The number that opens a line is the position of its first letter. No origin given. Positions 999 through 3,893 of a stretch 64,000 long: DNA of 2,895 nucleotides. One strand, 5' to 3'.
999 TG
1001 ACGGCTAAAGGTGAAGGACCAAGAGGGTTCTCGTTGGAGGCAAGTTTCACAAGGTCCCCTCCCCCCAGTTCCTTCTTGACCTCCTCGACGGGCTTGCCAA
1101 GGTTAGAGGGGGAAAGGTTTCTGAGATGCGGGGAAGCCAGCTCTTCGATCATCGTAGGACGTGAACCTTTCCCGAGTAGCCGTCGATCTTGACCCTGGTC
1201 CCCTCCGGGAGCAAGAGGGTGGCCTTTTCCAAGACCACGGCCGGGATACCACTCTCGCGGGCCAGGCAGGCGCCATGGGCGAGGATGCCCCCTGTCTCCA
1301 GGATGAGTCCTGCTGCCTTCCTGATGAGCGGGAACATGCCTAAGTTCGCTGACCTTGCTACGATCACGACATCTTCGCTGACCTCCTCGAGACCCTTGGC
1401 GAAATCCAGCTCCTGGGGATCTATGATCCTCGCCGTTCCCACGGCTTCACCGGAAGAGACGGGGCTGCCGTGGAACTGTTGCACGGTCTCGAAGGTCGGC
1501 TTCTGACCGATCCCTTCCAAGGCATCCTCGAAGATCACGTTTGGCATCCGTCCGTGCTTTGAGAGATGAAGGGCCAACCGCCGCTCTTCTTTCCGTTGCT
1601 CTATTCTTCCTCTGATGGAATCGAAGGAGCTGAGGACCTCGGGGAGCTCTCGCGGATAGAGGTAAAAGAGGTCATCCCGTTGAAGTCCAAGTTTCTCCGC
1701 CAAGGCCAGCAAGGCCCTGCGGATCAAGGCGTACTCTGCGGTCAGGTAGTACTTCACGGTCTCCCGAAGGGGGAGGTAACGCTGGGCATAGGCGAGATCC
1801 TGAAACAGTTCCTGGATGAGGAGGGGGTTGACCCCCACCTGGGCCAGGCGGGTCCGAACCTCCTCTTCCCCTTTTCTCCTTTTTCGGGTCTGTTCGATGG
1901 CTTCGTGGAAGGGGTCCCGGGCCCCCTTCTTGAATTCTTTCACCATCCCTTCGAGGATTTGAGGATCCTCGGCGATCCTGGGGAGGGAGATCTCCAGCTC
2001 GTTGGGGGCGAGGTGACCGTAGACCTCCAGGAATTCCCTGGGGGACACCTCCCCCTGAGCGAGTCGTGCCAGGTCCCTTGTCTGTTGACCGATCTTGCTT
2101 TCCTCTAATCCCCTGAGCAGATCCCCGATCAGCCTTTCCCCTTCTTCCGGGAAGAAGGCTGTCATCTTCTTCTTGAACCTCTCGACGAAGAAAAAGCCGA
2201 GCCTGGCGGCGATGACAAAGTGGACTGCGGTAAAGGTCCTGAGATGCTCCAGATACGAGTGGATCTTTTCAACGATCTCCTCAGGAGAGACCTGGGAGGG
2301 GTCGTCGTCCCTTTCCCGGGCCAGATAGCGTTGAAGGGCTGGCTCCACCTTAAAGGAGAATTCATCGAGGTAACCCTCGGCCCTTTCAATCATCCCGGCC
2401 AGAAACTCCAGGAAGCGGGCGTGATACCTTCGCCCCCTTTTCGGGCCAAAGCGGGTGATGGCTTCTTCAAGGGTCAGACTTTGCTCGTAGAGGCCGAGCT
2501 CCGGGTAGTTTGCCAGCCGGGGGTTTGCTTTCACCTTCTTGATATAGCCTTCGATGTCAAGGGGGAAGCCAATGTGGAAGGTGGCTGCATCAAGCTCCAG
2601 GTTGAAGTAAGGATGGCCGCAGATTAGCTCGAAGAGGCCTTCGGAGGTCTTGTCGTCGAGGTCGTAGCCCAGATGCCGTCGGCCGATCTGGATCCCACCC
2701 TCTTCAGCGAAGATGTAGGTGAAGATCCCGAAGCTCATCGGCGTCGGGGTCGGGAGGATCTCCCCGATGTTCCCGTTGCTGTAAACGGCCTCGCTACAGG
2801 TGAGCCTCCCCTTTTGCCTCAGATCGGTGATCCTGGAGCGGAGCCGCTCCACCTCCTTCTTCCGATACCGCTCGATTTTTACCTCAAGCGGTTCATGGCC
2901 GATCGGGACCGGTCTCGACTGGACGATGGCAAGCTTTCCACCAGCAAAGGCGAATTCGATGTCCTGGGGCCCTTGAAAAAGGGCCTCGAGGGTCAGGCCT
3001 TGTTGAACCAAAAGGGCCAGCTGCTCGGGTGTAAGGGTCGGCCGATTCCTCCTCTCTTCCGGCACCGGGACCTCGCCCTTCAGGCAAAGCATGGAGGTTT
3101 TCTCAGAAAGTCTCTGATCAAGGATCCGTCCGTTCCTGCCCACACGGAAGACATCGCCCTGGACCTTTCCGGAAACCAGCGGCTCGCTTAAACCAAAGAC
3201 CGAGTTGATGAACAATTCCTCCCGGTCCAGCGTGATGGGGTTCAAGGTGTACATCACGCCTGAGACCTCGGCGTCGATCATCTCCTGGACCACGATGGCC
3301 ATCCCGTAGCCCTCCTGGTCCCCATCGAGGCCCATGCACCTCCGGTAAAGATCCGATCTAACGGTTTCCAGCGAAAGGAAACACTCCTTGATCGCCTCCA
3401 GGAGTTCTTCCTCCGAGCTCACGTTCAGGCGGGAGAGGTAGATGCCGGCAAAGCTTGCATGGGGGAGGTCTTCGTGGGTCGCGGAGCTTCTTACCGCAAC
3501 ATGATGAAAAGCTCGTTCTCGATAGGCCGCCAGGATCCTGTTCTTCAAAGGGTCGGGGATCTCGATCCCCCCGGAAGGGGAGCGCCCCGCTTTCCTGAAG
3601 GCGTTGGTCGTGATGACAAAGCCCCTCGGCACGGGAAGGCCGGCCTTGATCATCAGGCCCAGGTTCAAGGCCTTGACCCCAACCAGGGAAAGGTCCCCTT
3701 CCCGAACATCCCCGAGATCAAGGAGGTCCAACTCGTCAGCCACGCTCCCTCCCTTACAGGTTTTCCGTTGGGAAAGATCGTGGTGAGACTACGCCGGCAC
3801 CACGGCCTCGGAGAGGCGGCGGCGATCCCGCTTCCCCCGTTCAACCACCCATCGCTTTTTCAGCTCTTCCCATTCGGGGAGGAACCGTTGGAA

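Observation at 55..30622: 30-kb island coupling lanthanide quinoproteins to an unexplained Fe-S/flavin enzyme set, with no pqq genes: candidate new cofactor or aromatic-turnover system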

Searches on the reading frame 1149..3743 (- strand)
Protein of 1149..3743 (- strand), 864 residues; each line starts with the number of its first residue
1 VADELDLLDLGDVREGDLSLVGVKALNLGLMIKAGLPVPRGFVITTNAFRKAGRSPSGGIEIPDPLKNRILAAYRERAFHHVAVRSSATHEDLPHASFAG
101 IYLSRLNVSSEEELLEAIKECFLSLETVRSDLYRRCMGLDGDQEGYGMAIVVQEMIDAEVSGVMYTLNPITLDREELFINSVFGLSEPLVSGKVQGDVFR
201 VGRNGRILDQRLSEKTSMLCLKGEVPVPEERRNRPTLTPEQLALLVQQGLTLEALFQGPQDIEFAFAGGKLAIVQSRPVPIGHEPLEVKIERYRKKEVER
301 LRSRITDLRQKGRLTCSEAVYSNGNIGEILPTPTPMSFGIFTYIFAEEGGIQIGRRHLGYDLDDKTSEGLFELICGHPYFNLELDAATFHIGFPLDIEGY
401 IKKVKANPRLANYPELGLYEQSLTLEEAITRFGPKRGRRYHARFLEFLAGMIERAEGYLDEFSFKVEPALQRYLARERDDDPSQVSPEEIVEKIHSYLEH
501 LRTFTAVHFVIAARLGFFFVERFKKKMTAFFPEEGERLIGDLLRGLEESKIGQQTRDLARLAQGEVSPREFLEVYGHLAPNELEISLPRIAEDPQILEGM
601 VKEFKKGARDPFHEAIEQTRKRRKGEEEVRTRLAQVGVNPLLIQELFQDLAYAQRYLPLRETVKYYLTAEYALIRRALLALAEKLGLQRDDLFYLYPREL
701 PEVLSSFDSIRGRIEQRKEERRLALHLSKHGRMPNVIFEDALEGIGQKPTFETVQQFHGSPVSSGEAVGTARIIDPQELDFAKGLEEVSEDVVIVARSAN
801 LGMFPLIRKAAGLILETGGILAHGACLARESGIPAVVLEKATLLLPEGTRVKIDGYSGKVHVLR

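Call 3: search_protein_families(library=pfam, proteins=[window:1149-3743:-])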
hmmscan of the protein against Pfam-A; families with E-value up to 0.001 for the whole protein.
window:1149-3743:- (864 aa): 2 families
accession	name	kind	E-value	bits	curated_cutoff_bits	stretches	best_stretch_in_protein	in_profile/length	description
PF01326.24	PPDK_N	-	1.3e-65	222.3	27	2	61-283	76-313/328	Pyruvate phosphate dikinase, AMP/ATP-binding domain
PF00391.29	PEP-utilizers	-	1.1e-14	54.2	23.1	1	789-858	2-72/72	PEP-utilising enzyme, mobile domain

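Call 6: search_protein_families(library=ncbifam, proteins=[window:1149-3743:-], max_evalue=0.00001)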
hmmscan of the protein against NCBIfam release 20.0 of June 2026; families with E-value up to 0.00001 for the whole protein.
window:1149-3743:- (864 aa): 23 families
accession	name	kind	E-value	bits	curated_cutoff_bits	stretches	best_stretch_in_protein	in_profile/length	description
NF004878.0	PRK06241.1-3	subfamily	6.1e-93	312.5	945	3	60-279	89-311/891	phosphoenolpyruvate synthase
NF004877.0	PRK06241.1-2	subfamily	1.6e-88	298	866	2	59-279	89-312/869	phosphoenolpyruvate synthase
NF041857.1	RIF_Ptrans_rph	equivalog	3.1e-85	287.2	999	2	60-279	88-310/864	rifamycin-inactivating phosphotransferase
NF004879.0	PRK06241.1-4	equivalog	5.6e-75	253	976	2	61-279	91-312/868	phosphoenolpyruvate synthase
NF004881.0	PRK06241.2-2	equivalog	5.8e-75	253.1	883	2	61-279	88-310/898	phosphoenolpyruvate synthase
NF052632.1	undecylprod_RedH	equivalog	2.7e-70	237.4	1350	2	8-302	4-316/880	undecylprodigiosin ligase RedH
NF005057.0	PRK06464.1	equivalog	2.3e-69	234.3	598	2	61-293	96-348/798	phosphoenolpyruvate synthase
NF052631.1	prodigiosin_PigC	equivalog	3e-69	233.9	1300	2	17-284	12-302/883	prodigiosin ligase PigC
TIGR01418.1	PEP_synth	equivalog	3.9e-66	223.9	739.75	2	61-296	91-347/784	pyruvate, water dikinase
NF004880.0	PRK06241.2-1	equivalog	1.1e-65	222.1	972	2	59-279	83-280/837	phosphoenolpyruvate synthase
NF000283.1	RPH_KJ151292.1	equivalog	9e-56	189.6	1700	2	71-279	105-313/865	rifamycin-inactivating phosphotransferase Rph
NF004882.0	PRK06241.2-3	equivalog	1.7e-43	148.8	850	2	81-279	100-276/827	phosphoenolpyruvate synthase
NF004883.0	PRK06241.2-4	equivalog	5.1e-41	140.7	1063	2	60-280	103-328/928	phosphoenolpyruvate synthase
NF004508.0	PRK05849.1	equivalog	4.2e-35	121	501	2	238-837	174-760/789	hypothetical protein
NF004531.0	PRK05878.1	equivalog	1.8e-16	59.9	456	0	758-861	355-455/534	pyruvate, phosphate dikinase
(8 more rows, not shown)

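Call 13: find_encoding_contigs(protein=window:1149-3743:-, flank=10000, max_places=6)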
Protein window:1149-3743:- (864 aa): 1 contig read that carries it; 1 place shown.
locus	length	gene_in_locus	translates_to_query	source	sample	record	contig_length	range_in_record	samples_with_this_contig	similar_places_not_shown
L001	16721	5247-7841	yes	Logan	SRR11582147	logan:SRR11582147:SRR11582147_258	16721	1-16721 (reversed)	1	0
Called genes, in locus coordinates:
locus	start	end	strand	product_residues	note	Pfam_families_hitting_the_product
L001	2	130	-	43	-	?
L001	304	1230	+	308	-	PF01136:Peptidase_U32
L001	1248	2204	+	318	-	PF01136:Peptidase_U32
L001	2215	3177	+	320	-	PF01136:Peptidase_U32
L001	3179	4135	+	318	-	PF09084:NMT1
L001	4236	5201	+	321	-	PF01136:Peptidase_U32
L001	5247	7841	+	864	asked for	PF01326:PPDK_N, PF27448:Rph_4th (weak), PF00391:PEP-utilizers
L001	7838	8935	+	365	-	PF00155:Aminotran_1_2, PF00266:Aminotran_5 (weak)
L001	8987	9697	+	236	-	PF14622:Ribonucleas_3_3, PF00636:Ribonuclease_3, PF00035:dsrm, PF24995:DSRM_2 (faint)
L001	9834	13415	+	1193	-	PF02463:SMC_N, PF13175:AAA_15, PF13476:AAA_23, PF24161:CCDC39 (faint), PF06470:SMC_hinge, PF13304:AAA_21 (weak)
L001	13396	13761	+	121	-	PF03259:Robl_LC7 (weak)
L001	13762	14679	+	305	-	PF02881:SRP54_N, PF00448:SRP54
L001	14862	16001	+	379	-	PF00383:dCMP_cyt_deam_1, PF14437:MafB19-deam, PF01872:RibD_C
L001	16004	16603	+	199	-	PF00677:Lum_binding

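Call 14: find_homologous_proteins(query=window:1149-3743:-, max_evalue=1e-20)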
Query window:1149-3743:- (864 aa): 946 proteins with E <= 1e-20 among 8000 candidates; the best 120 are listed.
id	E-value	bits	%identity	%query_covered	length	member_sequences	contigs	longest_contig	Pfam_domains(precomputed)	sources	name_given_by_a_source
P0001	0.0e+0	1819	94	99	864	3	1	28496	PF00391.30,PF01326.25,PF27448.1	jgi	-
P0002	0.0e+0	1491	78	100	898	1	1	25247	PF00391.30,PF01326.25,PF27448.1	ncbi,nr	ncbi:MAG: hypothetical protein HY347_01825 [candidate division NC10 bacterium]|nr:hypothetical prote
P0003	0.0e+0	1211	65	100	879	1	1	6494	PF00391.30,PF01326.25,PF27448.1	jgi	jgi:pyruvate,water dikinase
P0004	0.0e+0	1171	63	100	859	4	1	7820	PF00391.30,PF01326.25,PF27448.1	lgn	-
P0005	0.0e+0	1157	62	99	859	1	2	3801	PF00391.30,PF01326.25,PF27448.1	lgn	-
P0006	0.0e+0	1134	61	100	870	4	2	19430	PF00391.30,PF01326.25,PF27448.1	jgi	-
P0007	0.0e+0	1129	62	100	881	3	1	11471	PF00391.30,PF01326.25,PF27448.1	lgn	-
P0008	0.0e+0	1127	62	100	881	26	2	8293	PF00391.30,PF01326.25,PF27448.1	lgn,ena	-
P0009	0.0e+0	1112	59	100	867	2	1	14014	PF00391.30,PF01326.25,PF27448.1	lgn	-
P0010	0.0e+0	1102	60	100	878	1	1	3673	PF00391.30,PF01326.25,PF27448.1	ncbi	-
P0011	0.0e+0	1095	59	100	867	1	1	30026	PF00391.30,PF01326.25,PF27448.1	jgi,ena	-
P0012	0.0e+0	1064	59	100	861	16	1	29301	PF00391.30,PF01326.25,PF27448.1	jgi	-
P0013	0.0e+0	1050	58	100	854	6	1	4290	PF00391.30,PF01326.25,PF27448.1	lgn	-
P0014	0.0e+0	1038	57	100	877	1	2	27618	PF00391.30,PF01326.25,PF27448.1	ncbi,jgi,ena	-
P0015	0.0e+0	1033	57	100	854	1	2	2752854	PF00391.30,PF01326.25,PF27448.1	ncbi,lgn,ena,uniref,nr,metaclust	ncbi:MAG: hypothetical protein F9K13_09635 [Candidatus Methylomirabilis oxygeniifera]|uniref:Phospho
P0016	0.0e+0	1030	57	100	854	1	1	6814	PF00391.30,PF01326.25,PF27448.1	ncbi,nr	ncbi:MAG: hypothetical protein KGL32_07440 [candidate division NC10 bacterium]|nr:hypothetical prote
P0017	0.0e+0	1029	56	100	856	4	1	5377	PF00391.30,PF01326.25,PF27448.1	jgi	jgi:rifampicin phosphotransferase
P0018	0.0e+0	1027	57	100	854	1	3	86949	PF00391.30,PF01326.25,PF27448.1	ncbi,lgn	-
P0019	0.0e+0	1025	57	100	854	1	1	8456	PF00391.30,PF01326.25,PF27448.1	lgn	-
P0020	0.0e+0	1022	56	100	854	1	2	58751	PF00391.30,PF01326.25,PF27448.1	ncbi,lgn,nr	ncbi:MAG: hypothetical protein KGL31_13005 [candidate division NC10 bacterium]|nr:hypothetical prote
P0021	0.0e+0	1020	56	100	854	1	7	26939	PF00391.30,PF01326.25,PF27448.1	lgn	-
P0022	0.0e+0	1016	55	100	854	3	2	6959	PF00391.30,PF01326.25,PF27448.1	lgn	-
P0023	0.0e+0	1015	57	100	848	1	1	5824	PF00391.30,PF01326.25,PF27448.1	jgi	jgi:pyruvate,water dikinase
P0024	0.0e+0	1012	57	100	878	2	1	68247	PF00391.30,PF01326.25,PF27448.1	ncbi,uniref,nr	ncbi:PEP/pyruvate-binding domain-containing protein [Candidatus Methylomirabilis sp.]|uniref:PEP/pyr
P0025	6.4e-298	1009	55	100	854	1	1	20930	PF00391.30,PF01326.25,PF27448.1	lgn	-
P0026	4.2e-296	1003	56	100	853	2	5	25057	PF00391.30,PF01326.25,PF27448.1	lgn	-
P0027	1.5e-292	991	55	100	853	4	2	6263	PF00391.30,PF01326.25,PF27448.1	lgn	-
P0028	8.1e-290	982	56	100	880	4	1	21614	PF00391.30,PF01326.25,PF27448.1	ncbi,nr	ncbi:MAG: hypothetical protein FIA90_06765 [candidate division NC10 bacterium]|nr:hypothetical prote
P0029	3.1e-262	891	56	90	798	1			PF01326.25,PF27448.1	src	-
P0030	2.4e-261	888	50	99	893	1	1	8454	PF00391.30,PF01326.25,PF27448.1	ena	-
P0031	1.4e-255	868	49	100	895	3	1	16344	PF00391.30,PF01326.25,PF27448.1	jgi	jgi:pyruvate,water dikinase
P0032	8.4e-253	859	49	99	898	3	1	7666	PF00391.30,PF01326.25,PF27448.1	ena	-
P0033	1.1e-251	856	57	83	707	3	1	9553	PF00391.30,PF01326.25,PF27448.1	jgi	jgi:pyruvate,water dikinase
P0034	1.5e-251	855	49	99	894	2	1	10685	PF00391.30,PF01326.25,PF27448.1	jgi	jgi:pyruvate,water dikinase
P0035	7.3e-248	843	48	100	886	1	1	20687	PF00391.30,PF01326.25,PF27448.1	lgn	-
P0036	4.5e-240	817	61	71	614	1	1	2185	PF00391.30,PF01326.25,PF27448.1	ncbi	ncbi:MAG: PEP-utilizing enzyme, partial [Candidatus Methylomirabilales bacterium]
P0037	7.3e-231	787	59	72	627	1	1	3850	PF00391.30,PF01326.25,PF27448.1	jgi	jgi:pyruvate,water dikinase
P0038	2.9e-217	742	57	72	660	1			PF01326.25,PF27448.1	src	-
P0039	5.1e-210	718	43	99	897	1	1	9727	PF00391.30,PF01326.25,PF27448.1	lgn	-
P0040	1.3e-208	713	62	61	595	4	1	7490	PF01326.25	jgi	jgi:pyruvate,water dikinase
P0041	5.2e-206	705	45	99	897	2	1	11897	PF00391.30,PF01326.25,PF27448.1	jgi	-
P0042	1.1e-202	694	42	99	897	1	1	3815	PF00391.30,PF01326.25,PF27448.1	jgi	jgi:rifampicin phosphotransferase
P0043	2.2e-202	693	43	99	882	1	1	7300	PF00391.30,PF01326.25,PF27448.1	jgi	jgi:phosphohistidine swiveling domain-containing protein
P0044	3.6e-199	682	42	99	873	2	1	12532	PF00391.30,PF01326.25,PF27448.1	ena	-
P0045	1.0e-193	664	43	100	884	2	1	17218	PF00391.30,PF01326.25,PF27448.1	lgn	-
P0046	3.3e-193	662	42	99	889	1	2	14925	PF00391.30,PF01326.25,PF27448.1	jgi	jgi:pyruvate,water dikinase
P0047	8.4e-190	651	42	99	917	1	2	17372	PF00391.30,PF01326.25,PF27448.1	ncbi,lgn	-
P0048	1.4e-188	647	41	99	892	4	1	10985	PF00391.30,PF01326.25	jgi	jgi:pyruvate,water dikinase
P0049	4.6e-188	645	48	75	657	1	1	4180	PF00391.30,PF01326.25,PF27448.1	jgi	jgi:pyruvate,water dikinase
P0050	8.0e-187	641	41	99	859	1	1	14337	PF00391.30,PF01326.25,PF27448.1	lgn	-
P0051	8.4e-185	634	55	63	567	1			PF01326.25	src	-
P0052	1.0e-184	634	57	61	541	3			PF01326.25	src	-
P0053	2.3e-179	616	40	99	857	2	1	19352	PF00391.30,PF01326.25,PF27448.1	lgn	-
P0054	2.0e-175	603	38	99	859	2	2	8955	PF00391.30,PF01326.25,PF27448.1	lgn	-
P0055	7.0e-171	588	40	100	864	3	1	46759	PF00391.30,PF01326.25,PF27448.1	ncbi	-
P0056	2.7e-168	580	40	99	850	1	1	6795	PF00391.30,PF01326.25,PF27448.1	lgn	-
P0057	2.5e-166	573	42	97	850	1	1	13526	PF00391.30,PF01326.25,PF27448.1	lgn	-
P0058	2.3e-165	570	40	99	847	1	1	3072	PF00391.30,PF01326.25,PF27448.1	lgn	-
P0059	4.6e-163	562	40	97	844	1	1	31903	PF00391.30,PF01326.25,PF27448.1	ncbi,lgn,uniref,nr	ncbi:PEP/pyruvate-binding domain-containing protein [Thiorhodococcus minor]|uniref:Pyruvate phosphat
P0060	7.9e-163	562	37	99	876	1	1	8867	PF00391.30,PF01326.25,PF27448.1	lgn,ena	-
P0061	3.9e-161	556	37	99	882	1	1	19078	PF00391.30,PF01326.25,PF27448.1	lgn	-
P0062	2.8e-158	547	37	99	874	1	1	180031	PF00391.30,PF01326.25,PF27448.1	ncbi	-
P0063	4.9e-153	529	44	69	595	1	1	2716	PF01326.25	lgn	-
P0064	9.2e-152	525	38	99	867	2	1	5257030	PF00391.30,PF01326.25,PF27448.1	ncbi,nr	ncbi:pyruvate phosphate dikinase, PEP/pyruvate binding domain protein [Azoarcus sp. CIB]|nr:pyruvate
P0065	1.8e-149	518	43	72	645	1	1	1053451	PF00391.30,PF01326.25,PF27448.1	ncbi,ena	-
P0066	1.5e-148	514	36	99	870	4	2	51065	PF00391.30,PF01326.25,PF27448.1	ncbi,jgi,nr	ncbi:MAG: hypothetical protein JRE63_02125 [Deltaproteobacteria bacterium]|jgi:pyruvate,water dikina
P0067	1.6e-142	495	38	99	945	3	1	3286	PF00391.30,PF01326.25,PF27448.1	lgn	-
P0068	1.2e-134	468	35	99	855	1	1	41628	PF00391.30,PF01326.25,PF27448.1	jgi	-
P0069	3.8e-122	427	35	99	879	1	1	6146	PF00391.30,PF01326.25,PF27448.1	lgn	-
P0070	4.2e-102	361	31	98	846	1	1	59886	PF00391.30,PF01326.25,PF27448.1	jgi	jgi:rifampicin phosphotransferase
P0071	8.1e-102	360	33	99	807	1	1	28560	PF00391.30,PF01326.25,PF27448.1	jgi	jgi:pyruvate,water dikinase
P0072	1.6e-98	349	32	99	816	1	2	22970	PF00391.30,PF01326.25,PF27448.1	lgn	-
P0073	2.0e-98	349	32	99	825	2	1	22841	PF00391.30,PF01326.25,PF27448.1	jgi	-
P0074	1.7e-93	332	31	98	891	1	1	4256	PF00391.30,PF01326.25,PF27448.1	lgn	-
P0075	2.4e-91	325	30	99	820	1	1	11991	PF00391.30,PF01326.25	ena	-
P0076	3.8e-91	325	32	98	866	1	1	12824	PF00391.30,PF01326.25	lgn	-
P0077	1.1e-88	316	31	99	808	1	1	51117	PF00391.30,PF01326.25,PF27448.1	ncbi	-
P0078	6.7e-88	314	32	98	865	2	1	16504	PF00391.30,PF01326.25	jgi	jgi:phosphohistidine swiveling domain-containing protein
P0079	3.1e-84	302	30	99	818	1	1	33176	PF00391.30,PF01326.25,PF27448.1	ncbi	-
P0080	3.9e-84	301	29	98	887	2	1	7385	PF00391.30,PF01326.25,PF27448.1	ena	-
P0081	7.5e-80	287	37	63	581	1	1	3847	PF00391.30,PF27448.1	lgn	-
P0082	2.7e-76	275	32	70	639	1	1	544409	PF01326.25,PF27448.1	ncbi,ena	-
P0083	7.4e-71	257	40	32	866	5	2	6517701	PF00391.30,PF01326.25,PF27448.1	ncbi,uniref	ncbi:rifamycin-inactivating phosphotransferase [Chitinophaga caseinilytica]|uniref:Rifamycin-inactiv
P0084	7.7e-71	257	33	44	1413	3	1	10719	PF00391.30,PF01326.25,PF27448.1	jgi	-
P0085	1.4e-70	257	29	98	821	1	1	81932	PF00391.30,PF01326.25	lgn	-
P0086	2.1e-68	249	39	31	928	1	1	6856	PF00391.30,PF01326.25,PF27448.1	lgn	-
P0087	2.1e-67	246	41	31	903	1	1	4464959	PF00391.30,PF01326.25,PF27448.1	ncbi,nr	ncbi:MAG: hypothetical protein JSW55_02220 [Chloroflexota bacterium]|nr:MAG: hypothetical protein JS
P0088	3.4e-64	235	38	32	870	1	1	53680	PF00391.30,PF01326.25,PF27448.1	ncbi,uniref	ncbi:rifamycin-inactivating phosphotransferase [Streptomyces sp. NPDC058701]|uniref:rifamycin-inacti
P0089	1.0e-63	234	28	99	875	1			PF00391.30,PF01326.25,PF27448.1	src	-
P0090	2.4e-63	233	40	32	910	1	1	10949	PF00391.30,PF01326.25,PF27448.1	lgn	-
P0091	3.2e-63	232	37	32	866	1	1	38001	PF00391.30,PF01326.25,PF27448.1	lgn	-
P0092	5.6e-63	231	37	32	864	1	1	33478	PF00391.30,PF01326.25,PF27448.1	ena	-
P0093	2.0e-62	230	41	32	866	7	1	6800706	PF00391.30,PF01326.25,PF27448.1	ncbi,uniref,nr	ncbi:PEP/pyruvate-binding domain-containing protein [Nonomuraea sp. C10]|uniref:PEP/pyruvate-binding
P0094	2.1e-62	229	37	32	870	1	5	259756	PF00391.30,PF01326.25,PF27448.1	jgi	-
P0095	3.3e-62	229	34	28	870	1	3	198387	PF00391.30,PF01326.25,PF27448.1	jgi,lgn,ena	-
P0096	3.8e-62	229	39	30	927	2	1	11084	PF00391.30,PF01326.25,PF27448.1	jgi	jgi:pyruvate,water dikinase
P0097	5.3e-62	228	42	32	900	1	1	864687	PF00391.30,PF01326.25,PF27448.1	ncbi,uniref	ncbi:PEP/pyruvate-binding domain-containing protein [Arthrobacter sp. NPDC057013]|uniref:PEP/pyruvat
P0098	7.1e-62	228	34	32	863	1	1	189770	PF00391.30,PF01326.25,PF27448.1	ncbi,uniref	ncbi:rifamycin-inactivating phosphotransferase [Nonomuraea sp. NPDC050663]|uniref:rifamycin-inactiva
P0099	1.2e-61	227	34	31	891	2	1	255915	PF00391.30,PF01326.25,PF27448.1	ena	-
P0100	2.7e-61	226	39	31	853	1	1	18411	PF00391.30,PF01326.25,PF27448.1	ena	-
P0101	2.7e-61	226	36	32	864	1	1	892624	PF00391.30,PF01326.25,PF27448.1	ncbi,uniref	ncbi:rifamycin-inactivating phosphotransferase [Streptomyces sp. NPDC091259]|uniref:rifamycin-inacti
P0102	3.3e-61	226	35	32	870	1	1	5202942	PF00391.30,PF01326.25,PF27448.1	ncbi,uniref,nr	ncbi:phosphoenolpyruvate synthase [Bacillus luti]|uniref:phosphoenolpyruvate synthase n=1 Tax=Bacill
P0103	9.9e-61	224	35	32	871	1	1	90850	PF00391.30,PF01326.25,PF27448.1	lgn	-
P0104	1.1e-60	224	27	99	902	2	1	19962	PF00391.30,PF01326.25,PF27448.1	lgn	-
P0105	1.5e-60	223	40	31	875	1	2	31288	PF00391.30,PF01326.25,PF27448.1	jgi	jgi:pyruvate,water dikinase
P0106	1.8e-60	223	34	28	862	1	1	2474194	PF00391.30,PF01326.25,PF27448.1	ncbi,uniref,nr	ncbi:phosphoenolpyruvate synthase [Rossellomorea vietnamensis]|uniref:phosphoenolpyruvate synthase n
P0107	1.8e-60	223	37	32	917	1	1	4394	PF00391.30,PF01326.25,PF27448.1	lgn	-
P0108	2.4e-60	223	28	98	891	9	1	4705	PF00391.30,PF01326.25,PF27448.1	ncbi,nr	ncbi:MAG TPA: PEP/pyruvate-binding domain-containing protein [Propionibacteriaceae bacterium]|nr:PEP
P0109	2.6e-60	223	39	32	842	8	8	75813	PF00391.30,PF01326.25,PF27448.1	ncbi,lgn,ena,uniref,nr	ncbi:MAG TPA: phosphoenolpyruvate synthase [Nocardiopsis listeri]|uniref:PEP/pyruvate-binding domain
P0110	4.5e-60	222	36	32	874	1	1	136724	PF00391.30,PF01326.25,PF27448.1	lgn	-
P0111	5.8e-60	221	36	30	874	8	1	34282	PF00391.30,PF01326.25,PF27448.1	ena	-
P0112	6.4e-60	221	36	32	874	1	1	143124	PF00391.30,PF01326.25,PF27448.1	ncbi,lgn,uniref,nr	ncbi:phosphoenolpyruvate synthase [Paenibacillus massiliensis]|uniref:phosphoenolpyruvate synthase n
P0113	9.2e-60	221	36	32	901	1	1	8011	PF00391.30,PF01326.25,PF27448.1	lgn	-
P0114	1.1e-59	221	37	33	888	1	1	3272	PF00391.30,PF01326.25,PF27448.1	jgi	jgi:rifampicin phosphotransferase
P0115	2.9e-59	219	33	28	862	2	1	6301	PF00391.30,PF01326.25,PF27448.1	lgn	-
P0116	4.0e-59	219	36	31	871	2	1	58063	PF00391.30,PF01326.25,PF27448.1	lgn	-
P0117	6.9e-59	218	35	32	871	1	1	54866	PF00391.30,PF01326.25,PF27448.1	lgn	-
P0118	7.5e-59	218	33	32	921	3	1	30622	PF00391.30,PF01326.25,PF27448.1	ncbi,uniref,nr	ncbi:PEP/pyruvate-binding domain-containing protein [Arthrobacter sp. M2012083]|uniref:PEP/pyruvate-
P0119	1.3e-58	217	38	23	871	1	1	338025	PF00391.30,PF01326.25,PF27448.1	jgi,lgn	-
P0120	1.5e-58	217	38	30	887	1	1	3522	PF00391.30,PF01326.25,PF27448.1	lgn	-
